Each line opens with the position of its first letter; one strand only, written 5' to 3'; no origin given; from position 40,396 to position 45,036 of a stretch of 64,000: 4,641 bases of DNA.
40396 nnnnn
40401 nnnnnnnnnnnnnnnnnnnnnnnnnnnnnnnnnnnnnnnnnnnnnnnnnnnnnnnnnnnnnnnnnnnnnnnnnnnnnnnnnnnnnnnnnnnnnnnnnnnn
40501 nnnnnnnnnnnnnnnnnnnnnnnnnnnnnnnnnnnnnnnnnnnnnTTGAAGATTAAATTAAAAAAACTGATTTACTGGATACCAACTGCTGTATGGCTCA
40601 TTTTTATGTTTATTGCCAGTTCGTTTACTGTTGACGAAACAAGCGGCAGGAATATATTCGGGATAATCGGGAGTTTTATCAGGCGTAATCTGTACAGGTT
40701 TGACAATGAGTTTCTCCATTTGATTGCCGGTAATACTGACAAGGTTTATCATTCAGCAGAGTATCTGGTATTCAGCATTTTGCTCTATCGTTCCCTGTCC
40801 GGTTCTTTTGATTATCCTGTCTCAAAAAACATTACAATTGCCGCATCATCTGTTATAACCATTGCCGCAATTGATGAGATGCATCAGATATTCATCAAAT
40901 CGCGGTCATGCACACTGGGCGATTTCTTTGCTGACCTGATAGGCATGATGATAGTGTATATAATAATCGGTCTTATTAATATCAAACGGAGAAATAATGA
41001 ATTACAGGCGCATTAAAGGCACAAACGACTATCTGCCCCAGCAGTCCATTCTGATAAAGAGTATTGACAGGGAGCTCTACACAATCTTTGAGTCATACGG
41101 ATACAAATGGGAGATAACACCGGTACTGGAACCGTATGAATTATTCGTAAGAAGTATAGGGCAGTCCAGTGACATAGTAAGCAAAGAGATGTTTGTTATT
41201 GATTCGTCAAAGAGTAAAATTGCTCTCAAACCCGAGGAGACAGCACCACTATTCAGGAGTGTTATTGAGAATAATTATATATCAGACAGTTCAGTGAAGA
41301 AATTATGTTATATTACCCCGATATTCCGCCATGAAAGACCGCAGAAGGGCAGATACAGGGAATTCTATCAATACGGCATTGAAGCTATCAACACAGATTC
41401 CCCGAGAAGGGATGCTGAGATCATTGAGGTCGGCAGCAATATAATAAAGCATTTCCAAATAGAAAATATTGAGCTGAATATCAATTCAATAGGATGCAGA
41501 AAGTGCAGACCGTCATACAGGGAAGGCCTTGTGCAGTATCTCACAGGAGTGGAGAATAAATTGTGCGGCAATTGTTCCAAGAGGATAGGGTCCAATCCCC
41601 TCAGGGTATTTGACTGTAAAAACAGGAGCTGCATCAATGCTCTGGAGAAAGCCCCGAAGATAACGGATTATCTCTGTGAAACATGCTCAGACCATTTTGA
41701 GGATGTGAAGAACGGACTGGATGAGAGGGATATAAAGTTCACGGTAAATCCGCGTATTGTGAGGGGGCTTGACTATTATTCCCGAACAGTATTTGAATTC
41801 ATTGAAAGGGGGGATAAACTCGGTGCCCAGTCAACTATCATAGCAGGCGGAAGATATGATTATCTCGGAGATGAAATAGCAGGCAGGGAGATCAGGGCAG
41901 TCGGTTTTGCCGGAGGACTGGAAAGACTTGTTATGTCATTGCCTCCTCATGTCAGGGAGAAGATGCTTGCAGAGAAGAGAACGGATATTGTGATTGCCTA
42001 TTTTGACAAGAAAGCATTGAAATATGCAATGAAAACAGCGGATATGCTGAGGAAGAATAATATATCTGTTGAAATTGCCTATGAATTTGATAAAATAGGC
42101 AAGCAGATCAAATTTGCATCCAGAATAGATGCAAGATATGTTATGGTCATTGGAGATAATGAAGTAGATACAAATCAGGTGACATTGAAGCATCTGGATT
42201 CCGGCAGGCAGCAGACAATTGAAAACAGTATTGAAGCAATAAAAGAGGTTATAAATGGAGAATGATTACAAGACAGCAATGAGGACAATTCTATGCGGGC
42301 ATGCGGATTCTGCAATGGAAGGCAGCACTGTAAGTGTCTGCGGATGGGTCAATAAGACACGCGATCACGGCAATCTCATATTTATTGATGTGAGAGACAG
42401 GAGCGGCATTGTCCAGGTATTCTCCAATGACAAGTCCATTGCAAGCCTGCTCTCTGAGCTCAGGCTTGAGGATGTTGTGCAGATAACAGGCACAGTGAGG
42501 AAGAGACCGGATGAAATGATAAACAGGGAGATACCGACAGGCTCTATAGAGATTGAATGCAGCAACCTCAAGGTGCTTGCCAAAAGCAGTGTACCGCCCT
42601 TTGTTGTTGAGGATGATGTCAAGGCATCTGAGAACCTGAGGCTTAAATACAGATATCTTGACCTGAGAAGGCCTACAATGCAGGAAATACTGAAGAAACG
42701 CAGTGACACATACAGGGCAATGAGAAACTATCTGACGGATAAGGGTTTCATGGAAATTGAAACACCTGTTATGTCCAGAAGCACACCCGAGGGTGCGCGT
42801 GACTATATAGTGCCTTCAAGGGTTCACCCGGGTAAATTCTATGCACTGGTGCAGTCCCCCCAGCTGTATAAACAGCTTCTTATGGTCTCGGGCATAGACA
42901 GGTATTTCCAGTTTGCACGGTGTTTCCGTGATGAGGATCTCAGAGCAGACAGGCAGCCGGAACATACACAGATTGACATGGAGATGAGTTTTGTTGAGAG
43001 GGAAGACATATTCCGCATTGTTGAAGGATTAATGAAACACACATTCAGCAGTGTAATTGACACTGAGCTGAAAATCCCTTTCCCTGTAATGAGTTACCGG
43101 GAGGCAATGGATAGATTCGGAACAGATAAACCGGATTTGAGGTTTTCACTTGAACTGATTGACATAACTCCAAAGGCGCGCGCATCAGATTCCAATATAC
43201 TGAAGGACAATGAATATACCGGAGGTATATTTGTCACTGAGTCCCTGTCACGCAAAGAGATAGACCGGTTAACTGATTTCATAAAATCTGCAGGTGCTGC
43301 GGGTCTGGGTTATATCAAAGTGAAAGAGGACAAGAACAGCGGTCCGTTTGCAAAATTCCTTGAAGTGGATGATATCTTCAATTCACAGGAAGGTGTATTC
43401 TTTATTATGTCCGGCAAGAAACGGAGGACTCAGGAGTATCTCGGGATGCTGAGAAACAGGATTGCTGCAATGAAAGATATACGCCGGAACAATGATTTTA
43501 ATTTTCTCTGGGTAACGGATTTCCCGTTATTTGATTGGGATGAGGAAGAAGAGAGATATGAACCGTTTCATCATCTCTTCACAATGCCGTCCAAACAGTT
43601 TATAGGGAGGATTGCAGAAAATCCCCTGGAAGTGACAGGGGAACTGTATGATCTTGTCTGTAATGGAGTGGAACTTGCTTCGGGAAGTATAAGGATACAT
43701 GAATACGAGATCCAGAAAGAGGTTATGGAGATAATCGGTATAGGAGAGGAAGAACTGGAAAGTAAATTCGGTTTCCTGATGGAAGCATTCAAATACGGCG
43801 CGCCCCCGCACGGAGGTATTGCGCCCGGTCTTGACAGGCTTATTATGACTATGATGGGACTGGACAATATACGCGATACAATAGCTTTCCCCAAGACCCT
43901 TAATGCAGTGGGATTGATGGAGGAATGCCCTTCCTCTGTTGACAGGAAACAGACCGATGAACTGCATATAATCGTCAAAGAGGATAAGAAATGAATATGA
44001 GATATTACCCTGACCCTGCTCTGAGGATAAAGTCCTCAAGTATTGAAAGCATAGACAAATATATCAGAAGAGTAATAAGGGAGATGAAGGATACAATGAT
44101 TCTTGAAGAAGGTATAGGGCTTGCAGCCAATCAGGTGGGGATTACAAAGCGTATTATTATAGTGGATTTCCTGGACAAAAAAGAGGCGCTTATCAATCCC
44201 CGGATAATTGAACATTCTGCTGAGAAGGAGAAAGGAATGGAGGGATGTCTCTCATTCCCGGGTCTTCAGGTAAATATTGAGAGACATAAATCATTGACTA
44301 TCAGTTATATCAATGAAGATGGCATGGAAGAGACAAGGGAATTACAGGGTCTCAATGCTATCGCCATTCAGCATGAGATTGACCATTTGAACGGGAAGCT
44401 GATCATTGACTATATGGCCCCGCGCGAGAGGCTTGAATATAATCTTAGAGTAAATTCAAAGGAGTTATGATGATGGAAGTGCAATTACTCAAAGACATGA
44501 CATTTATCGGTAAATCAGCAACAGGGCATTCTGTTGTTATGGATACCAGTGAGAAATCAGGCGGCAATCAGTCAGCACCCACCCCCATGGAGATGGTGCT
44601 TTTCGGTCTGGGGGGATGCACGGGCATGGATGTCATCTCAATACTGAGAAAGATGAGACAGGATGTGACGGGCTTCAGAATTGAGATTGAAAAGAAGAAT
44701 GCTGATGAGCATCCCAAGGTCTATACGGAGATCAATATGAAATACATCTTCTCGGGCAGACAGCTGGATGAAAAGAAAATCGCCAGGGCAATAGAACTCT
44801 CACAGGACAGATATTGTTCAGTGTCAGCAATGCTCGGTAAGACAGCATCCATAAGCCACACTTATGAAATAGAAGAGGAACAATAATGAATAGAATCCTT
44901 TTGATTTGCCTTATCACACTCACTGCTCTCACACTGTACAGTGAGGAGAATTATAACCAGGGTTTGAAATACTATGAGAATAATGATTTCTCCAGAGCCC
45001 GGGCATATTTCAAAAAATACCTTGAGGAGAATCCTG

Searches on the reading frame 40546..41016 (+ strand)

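Call 37: search_protein_families(library=pfam, proteins=[window:40546-41016:+], max_evalue=0.00001)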
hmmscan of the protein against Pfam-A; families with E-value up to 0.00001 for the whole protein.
window:40546-41016:+ (156 aa): 1 family
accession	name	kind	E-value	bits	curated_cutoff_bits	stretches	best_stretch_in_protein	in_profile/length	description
PF04892.17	VanZ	-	1.3e-09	39.2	30.1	1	11-144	2-125/126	VanZ like family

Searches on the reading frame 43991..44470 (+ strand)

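Call 37: search_protein_families(library=pfam, proteins=[window:43991-44470:+], max_evalue=0.00001)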
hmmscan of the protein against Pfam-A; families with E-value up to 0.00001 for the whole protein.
window:43991-44470:+ (159 aa): 1 family
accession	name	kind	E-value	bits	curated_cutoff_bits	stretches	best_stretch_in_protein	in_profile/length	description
PF01327.26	Pep_deformylase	-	3.7e-48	163.5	22.8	1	3-147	4-155/156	Polypeptide deformylase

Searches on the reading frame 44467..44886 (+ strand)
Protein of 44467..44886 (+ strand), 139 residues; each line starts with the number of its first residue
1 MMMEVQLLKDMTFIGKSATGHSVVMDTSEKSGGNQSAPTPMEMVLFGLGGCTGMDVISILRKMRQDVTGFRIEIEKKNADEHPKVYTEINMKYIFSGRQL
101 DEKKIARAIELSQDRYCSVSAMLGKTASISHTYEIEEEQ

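Call 37: search_protein_families(library=pfam, proteins=[window:44467-44886:+], max_evalue=0.00001)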
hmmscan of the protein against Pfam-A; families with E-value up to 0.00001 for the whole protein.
window:44467-44886:+ (139 aa): 1 family
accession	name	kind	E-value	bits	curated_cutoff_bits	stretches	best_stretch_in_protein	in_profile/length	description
PF02566.24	OsmC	-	1.5e-19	70.6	27.5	1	33-130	1-98/100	OsmC-like protein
